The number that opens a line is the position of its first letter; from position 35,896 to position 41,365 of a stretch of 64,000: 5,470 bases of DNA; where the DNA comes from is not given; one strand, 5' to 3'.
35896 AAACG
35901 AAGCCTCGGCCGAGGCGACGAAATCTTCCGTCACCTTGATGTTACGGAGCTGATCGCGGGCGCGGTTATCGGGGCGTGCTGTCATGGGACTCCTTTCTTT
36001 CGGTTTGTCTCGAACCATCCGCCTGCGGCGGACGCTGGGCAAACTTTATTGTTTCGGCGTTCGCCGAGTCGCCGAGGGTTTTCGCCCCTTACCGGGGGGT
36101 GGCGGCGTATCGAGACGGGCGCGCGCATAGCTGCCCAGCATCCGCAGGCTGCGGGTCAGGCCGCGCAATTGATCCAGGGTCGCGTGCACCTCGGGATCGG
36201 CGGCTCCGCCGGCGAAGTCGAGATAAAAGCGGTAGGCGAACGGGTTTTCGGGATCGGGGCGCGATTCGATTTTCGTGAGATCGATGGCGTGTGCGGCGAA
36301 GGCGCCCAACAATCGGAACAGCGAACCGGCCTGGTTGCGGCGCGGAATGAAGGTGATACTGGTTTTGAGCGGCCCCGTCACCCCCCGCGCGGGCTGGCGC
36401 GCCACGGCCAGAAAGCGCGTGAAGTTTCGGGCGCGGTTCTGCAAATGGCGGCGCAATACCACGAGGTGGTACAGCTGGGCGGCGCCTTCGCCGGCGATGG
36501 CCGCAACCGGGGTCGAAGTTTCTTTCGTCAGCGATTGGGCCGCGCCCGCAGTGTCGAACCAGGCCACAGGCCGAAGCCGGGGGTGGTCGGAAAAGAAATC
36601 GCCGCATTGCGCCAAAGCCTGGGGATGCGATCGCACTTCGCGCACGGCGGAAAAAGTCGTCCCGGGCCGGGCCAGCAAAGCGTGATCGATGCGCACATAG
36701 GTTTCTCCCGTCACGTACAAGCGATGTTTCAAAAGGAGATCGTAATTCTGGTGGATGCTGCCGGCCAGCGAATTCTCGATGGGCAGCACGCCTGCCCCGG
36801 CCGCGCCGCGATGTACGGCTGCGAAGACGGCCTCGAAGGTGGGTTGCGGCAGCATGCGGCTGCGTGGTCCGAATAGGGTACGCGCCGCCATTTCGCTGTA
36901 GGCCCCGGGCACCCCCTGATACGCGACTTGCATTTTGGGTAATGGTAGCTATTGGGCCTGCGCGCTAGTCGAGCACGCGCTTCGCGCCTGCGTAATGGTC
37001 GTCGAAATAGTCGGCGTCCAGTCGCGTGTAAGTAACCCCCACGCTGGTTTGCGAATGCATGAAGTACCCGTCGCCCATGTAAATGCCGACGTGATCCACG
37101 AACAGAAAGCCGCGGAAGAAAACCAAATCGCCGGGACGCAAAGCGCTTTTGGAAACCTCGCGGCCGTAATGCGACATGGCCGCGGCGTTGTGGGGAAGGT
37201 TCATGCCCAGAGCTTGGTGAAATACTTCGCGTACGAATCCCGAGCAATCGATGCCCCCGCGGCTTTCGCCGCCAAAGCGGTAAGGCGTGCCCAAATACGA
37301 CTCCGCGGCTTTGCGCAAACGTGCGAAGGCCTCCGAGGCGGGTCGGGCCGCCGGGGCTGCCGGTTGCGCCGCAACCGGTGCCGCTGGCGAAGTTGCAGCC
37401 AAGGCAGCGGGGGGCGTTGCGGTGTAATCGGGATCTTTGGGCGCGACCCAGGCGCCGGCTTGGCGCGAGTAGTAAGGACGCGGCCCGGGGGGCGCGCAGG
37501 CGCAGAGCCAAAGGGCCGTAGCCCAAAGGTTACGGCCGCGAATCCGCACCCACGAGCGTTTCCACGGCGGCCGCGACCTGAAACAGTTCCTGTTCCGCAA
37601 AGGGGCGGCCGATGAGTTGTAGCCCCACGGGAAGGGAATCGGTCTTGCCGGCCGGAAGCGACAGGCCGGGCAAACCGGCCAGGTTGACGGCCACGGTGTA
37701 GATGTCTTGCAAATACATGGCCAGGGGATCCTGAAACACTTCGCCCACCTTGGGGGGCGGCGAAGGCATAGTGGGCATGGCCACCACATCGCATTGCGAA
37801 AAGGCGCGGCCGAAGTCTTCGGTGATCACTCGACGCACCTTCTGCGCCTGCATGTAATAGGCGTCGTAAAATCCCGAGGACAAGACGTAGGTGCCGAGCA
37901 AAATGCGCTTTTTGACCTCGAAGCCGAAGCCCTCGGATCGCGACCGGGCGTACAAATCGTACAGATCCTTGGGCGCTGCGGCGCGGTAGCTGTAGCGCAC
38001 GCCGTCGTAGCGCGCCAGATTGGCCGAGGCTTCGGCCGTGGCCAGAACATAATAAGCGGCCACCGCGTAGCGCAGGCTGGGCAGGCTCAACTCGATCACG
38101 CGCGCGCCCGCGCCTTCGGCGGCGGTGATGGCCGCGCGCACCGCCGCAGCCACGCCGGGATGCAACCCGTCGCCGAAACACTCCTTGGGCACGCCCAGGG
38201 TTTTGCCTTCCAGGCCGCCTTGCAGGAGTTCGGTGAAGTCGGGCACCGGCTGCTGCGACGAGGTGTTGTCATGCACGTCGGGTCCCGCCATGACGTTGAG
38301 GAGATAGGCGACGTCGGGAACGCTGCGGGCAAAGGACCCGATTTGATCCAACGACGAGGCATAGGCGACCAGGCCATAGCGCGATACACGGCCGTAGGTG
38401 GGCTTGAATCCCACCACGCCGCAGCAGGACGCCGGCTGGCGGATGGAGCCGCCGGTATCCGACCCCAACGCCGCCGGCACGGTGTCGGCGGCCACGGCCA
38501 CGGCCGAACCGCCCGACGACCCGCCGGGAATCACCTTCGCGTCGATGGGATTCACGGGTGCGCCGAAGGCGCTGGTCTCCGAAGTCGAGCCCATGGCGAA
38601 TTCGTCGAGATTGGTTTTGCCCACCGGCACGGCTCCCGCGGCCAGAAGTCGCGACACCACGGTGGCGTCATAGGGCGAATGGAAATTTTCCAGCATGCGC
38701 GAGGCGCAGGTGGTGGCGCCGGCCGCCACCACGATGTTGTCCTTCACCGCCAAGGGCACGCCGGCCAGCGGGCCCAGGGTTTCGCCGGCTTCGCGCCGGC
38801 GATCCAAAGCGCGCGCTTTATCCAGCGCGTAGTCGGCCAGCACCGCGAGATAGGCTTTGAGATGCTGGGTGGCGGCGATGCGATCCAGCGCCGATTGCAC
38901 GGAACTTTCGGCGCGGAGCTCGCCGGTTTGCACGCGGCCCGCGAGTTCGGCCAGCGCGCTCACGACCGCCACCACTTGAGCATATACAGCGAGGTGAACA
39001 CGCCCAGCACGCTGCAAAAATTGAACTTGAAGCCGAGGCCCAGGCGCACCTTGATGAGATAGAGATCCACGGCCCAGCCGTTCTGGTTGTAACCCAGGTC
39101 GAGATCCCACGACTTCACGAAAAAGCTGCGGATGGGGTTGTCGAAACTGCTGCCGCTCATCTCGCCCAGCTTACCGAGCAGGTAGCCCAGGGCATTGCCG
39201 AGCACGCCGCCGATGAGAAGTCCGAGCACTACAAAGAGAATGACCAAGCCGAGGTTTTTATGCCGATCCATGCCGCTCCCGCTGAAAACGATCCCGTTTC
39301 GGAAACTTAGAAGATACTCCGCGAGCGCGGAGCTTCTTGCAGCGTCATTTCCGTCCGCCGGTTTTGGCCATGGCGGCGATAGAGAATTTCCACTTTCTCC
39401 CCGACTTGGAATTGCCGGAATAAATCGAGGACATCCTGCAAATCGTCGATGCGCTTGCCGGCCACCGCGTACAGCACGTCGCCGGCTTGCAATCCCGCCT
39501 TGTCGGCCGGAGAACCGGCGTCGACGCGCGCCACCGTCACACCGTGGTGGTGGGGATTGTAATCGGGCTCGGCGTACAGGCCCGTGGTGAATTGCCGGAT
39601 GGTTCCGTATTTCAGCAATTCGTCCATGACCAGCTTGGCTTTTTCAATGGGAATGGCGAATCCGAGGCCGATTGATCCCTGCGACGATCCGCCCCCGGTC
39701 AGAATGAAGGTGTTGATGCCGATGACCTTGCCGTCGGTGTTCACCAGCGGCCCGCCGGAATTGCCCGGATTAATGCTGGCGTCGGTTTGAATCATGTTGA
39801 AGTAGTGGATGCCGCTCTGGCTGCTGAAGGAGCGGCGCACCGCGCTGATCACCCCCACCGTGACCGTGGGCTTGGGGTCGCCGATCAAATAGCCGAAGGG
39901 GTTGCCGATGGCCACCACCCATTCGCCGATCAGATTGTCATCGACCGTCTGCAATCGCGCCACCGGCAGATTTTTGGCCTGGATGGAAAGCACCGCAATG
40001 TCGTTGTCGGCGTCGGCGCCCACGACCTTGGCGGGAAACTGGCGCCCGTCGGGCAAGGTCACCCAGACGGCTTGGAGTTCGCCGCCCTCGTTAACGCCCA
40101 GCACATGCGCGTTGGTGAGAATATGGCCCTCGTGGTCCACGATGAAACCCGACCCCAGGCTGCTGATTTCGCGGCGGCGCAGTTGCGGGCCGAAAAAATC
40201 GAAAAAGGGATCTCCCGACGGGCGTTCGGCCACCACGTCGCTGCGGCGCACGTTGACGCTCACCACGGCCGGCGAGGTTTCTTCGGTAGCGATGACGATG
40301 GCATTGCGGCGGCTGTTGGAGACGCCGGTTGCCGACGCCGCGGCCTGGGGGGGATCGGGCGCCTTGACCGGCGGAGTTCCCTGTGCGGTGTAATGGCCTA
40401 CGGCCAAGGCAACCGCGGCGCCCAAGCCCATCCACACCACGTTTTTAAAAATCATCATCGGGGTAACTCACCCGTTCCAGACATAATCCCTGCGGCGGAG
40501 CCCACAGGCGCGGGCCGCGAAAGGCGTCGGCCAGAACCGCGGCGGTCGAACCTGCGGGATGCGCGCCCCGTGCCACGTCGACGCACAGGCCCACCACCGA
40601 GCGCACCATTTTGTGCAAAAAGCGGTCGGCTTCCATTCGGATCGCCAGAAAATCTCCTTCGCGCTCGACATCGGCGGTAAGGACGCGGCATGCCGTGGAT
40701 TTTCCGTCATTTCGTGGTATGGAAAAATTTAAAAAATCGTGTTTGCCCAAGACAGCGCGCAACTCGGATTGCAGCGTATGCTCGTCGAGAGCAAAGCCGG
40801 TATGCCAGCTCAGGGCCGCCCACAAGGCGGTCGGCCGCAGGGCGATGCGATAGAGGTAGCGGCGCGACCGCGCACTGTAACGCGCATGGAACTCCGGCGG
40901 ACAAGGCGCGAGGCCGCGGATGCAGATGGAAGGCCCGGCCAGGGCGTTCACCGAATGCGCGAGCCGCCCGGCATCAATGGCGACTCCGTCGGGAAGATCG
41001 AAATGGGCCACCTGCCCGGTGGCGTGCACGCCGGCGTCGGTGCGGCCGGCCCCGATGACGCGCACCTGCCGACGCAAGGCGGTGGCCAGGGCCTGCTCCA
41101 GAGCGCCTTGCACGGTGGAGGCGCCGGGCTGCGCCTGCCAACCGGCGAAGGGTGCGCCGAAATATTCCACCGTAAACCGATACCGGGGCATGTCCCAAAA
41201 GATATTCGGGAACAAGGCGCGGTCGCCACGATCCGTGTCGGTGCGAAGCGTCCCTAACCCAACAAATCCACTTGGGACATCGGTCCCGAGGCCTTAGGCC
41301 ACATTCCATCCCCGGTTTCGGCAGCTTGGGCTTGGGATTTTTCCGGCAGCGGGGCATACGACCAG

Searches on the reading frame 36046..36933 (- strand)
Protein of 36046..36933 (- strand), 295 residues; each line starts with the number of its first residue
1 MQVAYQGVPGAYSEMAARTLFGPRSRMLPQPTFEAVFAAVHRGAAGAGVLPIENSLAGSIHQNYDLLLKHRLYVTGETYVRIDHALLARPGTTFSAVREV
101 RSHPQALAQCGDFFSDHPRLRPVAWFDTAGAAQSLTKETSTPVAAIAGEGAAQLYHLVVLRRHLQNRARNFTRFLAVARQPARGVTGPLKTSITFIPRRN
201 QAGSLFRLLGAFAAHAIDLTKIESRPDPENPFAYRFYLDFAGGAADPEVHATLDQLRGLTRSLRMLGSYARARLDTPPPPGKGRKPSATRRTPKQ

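Call 11: search_protein_families(library=pfam, proteins=[window:36046-36933:-], max_evalue=0.001)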
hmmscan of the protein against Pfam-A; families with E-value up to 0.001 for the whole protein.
window:36046-36933:- (295 aa): 2 families
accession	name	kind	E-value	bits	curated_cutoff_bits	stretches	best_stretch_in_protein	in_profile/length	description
PF00800.23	PDT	-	4.5e-60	203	25.2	1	3-181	1-180/181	Prephenate dehydratase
PF01842.31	ACT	-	1.4e-05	25.2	27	1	199-248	8-55/66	ACT domain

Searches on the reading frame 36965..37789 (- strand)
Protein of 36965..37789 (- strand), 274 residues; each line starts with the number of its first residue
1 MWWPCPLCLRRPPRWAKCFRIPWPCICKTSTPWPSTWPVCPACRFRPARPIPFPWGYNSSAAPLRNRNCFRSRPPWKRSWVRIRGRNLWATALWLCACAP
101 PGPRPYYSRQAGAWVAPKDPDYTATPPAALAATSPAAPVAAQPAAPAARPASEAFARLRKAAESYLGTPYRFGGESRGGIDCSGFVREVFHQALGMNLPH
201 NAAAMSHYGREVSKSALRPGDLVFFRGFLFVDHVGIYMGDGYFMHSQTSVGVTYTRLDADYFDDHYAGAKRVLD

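Call 11: search_protein_families(library=pfam, proteins=[window:36965-37789:-], max_evalue=0.001)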
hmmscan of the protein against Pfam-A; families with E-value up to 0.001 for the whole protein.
window:36965-37789:- (274 aa): 2 families
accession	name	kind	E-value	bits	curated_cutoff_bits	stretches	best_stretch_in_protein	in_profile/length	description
PF00877.26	NLPC_P60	-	7e-30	103.5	23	1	167-271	1-105/105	NlpC/P60 family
PF05708.18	Peptidase_C92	-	0.00046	20.7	27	0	152-201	78-128/166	Permuted papain-like amidase enzyme, YaeF/YiiX, C92 family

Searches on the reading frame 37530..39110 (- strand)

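Call 10: search_protein_families(library=pfam, proteins=[window:37530-39110:-], max_evalue=0.001)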
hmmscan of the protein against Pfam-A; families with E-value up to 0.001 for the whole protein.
window:37530-39110:- (526 aa): 1 family
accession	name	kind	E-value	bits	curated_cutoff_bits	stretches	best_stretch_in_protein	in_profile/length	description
PF01425.27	Amidase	-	6.3e-152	507.1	27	1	71-509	3-444/445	Amidase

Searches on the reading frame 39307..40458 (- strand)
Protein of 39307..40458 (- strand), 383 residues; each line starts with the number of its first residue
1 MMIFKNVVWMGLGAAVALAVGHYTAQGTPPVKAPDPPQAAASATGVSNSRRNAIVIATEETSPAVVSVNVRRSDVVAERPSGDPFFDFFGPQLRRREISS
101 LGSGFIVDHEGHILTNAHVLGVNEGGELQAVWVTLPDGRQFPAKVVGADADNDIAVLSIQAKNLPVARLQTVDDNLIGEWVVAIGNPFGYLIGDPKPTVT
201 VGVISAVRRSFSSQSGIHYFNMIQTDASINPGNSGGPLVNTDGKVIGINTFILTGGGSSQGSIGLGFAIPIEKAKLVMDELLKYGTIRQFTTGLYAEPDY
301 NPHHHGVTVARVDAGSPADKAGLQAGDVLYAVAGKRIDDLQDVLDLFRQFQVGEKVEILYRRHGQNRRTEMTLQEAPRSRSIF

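Call 10: search_protein_families(library=pfam, proteins=[window:39307-40458:-], max_evalue=0.001)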
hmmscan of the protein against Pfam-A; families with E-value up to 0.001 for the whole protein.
window:39307-40458:- (383 aa): 5 families
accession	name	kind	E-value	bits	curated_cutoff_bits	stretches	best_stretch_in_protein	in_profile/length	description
PF13365.12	Trypsin_2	-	2.3e-36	126.1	27.6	1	102-248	1-144/144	Trypsin-like peptidase domain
PF00089.32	Trypsin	-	3.1e-18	66.8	20.6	1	100-274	25-216/220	Trypsin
PF17820.7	PDZ_6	-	1.3e-14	54.1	27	1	309-362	2-54/54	PDZ domain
PF13180.12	PDZ_2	-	1.5e-12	48.1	27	1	302-372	9-79/80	PDZ domain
PF00595.29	PDZ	-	3e-06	28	23.2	1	304-341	24-61/81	PDZ domain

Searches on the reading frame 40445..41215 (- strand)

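Call 10: search_protein_families(library=pfam, proteins=[window:40445-41215:-], max_evalue=0.001)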
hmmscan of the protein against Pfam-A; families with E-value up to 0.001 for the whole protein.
window:40445-41215:- (256 aa): 1 family
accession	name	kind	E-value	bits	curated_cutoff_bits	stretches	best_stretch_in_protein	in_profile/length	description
PF01416.25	PseudoU_synth_1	-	1.4e-27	96.7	23.3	2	154-252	4-108/108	tRNA pseudouridine synthase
